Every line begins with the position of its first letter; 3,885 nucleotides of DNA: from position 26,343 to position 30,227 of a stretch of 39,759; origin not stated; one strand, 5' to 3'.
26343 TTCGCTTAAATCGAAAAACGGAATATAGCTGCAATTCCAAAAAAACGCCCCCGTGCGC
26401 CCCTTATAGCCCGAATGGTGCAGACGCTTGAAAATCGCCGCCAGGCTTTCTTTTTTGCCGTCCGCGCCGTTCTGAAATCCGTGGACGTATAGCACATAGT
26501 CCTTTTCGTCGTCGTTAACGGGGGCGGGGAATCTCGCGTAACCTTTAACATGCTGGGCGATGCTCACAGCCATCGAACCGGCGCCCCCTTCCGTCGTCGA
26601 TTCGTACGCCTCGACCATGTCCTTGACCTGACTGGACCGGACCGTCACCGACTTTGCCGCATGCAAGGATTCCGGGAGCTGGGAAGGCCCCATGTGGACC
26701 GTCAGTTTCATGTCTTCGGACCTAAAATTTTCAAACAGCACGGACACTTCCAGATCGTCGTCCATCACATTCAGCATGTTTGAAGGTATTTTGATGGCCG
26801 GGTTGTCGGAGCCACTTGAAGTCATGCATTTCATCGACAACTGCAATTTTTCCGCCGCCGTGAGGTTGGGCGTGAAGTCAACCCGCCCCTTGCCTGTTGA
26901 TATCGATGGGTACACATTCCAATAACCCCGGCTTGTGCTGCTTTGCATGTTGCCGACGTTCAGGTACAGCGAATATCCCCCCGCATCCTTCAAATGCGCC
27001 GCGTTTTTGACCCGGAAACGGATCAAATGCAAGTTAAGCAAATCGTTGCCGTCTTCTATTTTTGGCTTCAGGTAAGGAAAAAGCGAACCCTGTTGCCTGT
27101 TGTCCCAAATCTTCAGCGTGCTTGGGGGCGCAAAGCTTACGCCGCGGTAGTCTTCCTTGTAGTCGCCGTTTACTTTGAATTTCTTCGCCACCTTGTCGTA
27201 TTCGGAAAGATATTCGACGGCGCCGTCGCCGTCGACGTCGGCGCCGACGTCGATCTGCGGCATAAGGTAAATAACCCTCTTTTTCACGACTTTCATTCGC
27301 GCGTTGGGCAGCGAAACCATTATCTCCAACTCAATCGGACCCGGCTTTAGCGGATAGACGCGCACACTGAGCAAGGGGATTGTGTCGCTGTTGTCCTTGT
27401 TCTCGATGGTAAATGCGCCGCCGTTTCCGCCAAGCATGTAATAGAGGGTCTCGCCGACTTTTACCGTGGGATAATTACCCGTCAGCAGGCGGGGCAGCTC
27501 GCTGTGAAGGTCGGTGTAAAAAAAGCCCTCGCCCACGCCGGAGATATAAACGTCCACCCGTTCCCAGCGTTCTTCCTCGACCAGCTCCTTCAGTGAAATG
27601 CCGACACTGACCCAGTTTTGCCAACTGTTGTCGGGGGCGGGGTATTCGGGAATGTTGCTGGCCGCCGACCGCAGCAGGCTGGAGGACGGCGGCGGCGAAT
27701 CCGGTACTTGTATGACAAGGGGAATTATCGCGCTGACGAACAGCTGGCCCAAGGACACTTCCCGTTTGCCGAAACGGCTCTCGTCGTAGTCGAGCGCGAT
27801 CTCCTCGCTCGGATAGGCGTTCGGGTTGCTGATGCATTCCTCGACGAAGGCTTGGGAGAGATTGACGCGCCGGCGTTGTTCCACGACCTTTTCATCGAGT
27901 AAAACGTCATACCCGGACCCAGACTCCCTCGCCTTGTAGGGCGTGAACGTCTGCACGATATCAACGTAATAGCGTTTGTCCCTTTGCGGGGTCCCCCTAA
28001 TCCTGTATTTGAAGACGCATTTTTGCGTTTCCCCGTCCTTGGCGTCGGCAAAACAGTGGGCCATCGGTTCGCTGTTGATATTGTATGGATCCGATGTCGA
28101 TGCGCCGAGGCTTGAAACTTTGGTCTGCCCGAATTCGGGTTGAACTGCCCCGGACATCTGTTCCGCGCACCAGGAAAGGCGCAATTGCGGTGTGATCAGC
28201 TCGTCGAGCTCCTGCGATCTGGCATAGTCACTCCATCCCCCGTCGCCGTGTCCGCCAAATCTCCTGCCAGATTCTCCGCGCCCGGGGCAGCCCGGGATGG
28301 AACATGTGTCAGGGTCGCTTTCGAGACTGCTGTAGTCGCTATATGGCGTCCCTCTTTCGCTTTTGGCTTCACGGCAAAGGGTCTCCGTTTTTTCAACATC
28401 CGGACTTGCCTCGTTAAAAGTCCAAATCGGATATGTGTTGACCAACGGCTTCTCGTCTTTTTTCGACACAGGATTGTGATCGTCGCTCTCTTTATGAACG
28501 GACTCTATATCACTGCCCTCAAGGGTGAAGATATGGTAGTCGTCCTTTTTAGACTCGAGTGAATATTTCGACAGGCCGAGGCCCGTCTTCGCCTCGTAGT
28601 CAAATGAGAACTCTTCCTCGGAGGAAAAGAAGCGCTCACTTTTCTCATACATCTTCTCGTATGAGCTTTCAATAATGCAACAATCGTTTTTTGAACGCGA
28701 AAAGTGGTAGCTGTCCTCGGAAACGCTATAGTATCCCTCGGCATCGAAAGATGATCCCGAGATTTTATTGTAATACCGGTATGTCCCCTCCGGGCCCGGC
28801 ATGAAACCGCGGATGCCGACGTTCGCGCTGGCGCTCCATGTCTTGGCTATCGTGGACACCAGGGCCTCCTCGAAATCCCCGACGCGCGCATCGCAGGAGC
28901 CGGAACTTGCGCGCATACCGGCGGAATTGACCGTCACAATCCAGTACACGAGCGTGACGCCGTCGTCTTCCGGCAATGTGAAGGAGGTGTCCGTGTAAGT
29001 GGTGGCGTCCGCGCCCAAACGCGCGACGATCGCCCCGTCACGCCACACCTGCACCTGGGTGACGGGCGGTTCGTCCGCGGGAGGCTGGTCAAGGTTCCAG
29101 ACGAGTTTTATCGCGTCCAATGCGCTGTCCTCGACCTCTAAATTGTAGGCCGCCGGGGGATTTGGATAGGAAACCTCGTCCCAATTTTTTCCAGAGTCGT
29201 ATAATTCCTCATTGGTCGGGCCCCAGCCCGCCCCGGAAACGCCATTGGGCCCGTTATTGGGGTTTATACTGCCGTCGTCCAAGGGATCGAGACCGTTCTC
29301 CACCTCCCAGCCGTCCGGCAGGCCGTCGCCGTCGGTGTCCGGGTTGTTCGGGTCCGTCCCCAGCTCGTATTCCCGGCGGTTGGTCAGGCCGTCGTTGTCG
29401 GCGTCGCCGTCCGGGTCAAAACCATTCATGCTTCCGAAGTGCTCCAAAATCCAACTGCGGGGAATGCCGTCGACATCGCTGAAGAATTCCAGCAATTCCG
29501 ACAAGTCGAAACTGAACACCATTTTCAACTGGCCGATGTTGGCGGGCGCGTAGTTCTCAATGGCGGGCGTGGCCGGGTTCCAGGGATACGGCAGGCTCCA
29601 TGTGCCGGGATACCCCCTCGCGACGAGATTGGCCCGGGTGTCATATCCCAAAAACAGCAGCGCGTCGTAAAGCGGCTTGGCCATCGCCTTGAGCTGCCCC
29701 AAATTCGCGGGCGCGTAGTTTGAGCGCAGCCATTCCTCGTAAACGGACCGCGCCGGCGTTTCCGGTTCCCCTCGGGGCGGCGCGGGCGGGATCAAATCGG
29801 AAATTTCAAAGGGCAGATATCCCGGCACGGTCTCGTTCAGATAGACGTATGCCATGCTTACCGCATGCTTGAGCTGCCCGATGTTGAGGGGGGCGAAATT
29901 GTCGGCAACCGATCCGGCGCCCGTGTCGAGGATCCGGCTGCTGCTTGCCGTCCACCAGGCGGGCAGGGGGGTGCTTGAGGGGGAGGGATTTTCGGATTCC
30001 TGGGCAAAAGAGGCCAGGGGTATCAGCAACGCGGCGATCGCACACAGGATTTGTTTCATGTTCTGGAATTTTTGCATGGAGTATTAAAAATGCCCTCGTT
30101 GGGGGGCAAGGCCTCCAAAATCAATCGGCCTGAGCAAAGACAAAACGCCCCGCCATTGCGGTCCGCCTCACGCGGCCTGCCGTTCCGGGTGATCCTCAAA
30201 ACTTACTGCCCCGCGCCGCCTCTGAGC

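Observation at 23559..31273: Candidate undescribed module: giant secreted DUF900-type hydrolase translationally coupled to a membrane-anchored partner (copy B, full locus)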

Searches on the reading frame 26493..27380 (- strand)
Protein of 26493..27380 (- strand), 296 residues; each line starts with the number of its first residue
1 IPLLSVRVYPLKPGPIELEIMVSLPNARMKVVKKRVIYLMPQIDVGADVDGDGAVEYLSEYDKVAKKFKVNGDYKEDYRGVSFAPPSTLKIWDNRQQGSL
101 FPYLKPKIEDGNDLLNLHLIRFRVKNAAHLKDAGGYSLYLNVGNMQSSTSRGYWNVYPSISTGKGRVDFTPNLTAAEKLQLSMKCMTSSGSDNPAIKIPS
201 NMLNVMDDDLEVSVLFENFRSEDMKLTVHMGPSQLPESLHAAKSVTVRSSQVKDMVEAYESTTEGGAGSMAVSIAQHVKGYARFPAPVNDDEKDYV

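Call 52: search_solved_structures(query=A4, max_evalue=10, show_alignments=2)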
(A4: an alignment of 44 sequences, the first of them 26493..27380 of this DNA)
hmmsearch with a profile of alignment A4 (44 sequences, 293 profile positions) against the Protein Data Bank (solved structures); distinct sequences matched with E-value up to 10: 21.
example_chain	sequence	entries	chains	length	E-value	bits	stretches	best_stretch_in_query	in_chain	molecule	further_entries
4n2c_A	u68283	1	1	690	0.082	15.1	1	36-149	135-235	Protein-arginine deiminase type-2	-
9ovq_A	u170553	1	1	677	0.15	14.3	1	36-139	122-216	Protein-arginine deiminase type-2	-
4n2m_A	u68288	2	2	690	0.16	14.2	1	36-139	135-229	Protein-arginine deiminase type-2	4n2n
4n20_A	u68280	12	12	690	0.16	14.2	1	36-139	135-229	Protein-arginine deiminase type-2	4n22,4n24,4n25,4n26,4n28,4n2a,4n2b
4n2k_A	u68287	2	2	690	0.16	14.2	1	36-139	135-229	Protein-arginine deiminase type-2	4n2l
4n2f_A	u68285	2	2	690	0.7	12.1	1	36-139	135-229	Protein-arginine deiminase type-2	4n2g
3apn_A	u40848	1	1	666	1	11.6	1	73-152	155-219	Protein-arginine deiminase type-4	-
4dkt_A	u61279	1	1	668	1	11.6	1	73-152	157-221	Protein-arginine deiminase type-4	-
1wd9_A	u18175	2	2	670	1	11.5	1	73-152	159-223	Protein-arginine deiminase type IV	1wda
1wd8_A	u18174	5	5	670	1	11.5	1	73-152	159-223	Protein-arginine deiminase type IV | Protein-arginine deiminase type-4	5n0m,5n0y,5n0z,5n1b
8r8u_A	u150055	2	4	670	1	11.5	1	73-152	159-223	Protein-arginine deiminase type-4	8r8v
2dew_X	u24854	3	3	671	1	11.5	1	73-152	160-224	Protein-arginine deiminase type IV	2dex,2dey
2dw5_A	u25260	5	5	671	1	11.5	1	73-152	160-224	Protein-arginine deiminase type-4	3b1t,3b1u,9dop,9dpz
3apm_A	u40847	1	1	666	1.3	11.2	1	87-152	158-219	Protein-arginine deiminase type-4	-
4x8c_A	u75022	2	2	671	1.3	11.2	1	87-152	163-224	Protein-arginine deiminase type-4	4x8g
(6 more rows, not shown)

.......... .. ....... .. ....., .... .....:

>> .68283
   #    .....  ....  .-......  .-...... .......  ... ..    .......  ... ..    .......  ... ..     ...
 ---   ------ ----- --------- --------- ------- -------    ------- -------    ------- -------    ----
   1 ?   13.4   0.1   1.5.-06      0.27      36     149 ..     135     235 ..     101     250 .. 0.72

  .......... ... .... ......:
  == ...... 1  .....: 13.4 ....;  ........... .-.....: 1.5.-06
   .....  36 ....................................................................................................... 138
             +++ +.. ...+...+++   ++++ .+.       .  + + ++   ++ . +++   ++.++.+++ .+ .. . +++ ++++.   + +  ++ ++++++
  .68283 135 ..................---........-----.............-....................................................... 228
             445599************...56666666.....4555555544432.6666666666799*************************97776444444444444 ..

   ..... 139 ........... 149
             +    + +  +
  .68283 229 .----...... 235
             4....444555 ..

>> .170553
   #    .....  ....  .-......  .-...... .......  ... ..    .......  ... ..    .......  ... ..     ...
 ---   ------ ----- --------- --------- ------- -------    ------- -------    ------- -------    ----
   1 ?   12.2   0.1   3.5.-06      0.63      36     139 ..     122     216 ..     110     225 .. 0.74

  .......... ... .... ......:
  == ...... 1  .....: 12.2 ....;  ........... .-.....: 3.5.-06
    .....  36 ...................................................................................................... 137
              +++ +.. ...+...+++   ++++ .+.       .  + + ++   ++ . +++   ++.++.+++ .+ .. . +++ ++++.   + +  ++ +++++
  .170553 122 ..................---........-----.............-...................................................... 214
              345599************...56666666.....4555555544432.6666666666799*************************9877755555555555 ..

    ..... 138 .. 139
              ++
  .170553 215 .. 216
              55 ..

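Call 55: find_homologous_proteins(query=A4, max_evalue=0.001)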
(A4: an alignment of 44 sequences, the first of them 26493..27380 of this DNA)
Query A4 (44 sequences) (296 aa, profile of the alignment): 3 proteins with E <= 0.001 among 2922 candidates.
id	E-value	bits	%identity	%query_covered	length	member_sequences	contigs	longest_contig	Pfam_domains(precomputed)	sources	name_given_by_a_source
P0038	6.4e-67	244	26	34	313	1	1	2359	-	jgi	-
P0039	5.4e-43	165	27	15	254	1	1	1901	-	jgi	-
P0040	8.9e-29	119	-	-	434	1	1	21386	-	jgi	jgi:hypothetical protein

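Call 73: search_protein_families(library=pfam, proteins=[window:26493-27380:-], max_evalue=1)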
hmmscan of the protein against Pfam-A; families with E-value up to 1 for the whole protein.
window:26493-27380:- (296 aa): 2 families
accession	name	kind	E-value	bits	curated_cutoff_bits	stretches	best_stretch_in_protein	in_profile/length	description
PF00164.32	Ribosom_S12_S23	-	0.087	13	22.3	1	25-84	29-88/110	Ribosomal protein S12/S23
PF16773.11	Phage_SSB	-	0.094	13.2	25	0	216-254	28-67/119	Lactococcus phage single-stranded DNA binding protein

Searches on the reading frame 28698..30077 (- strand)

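Call 73: search_protein_families(library=pfam, proteins=[window:28698-30077:-], max_evalue=1)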
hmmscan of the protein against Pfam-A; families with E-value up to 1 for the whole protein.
window:28698-30077:- (460 aa): 1 family
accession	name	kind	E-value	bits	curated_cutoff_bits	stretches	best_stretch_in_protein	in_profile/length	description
PF18884.5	TSP3_bac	-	4.9e-09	36.3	25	2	247-267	1-21/22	Bacterial TSP3 repeat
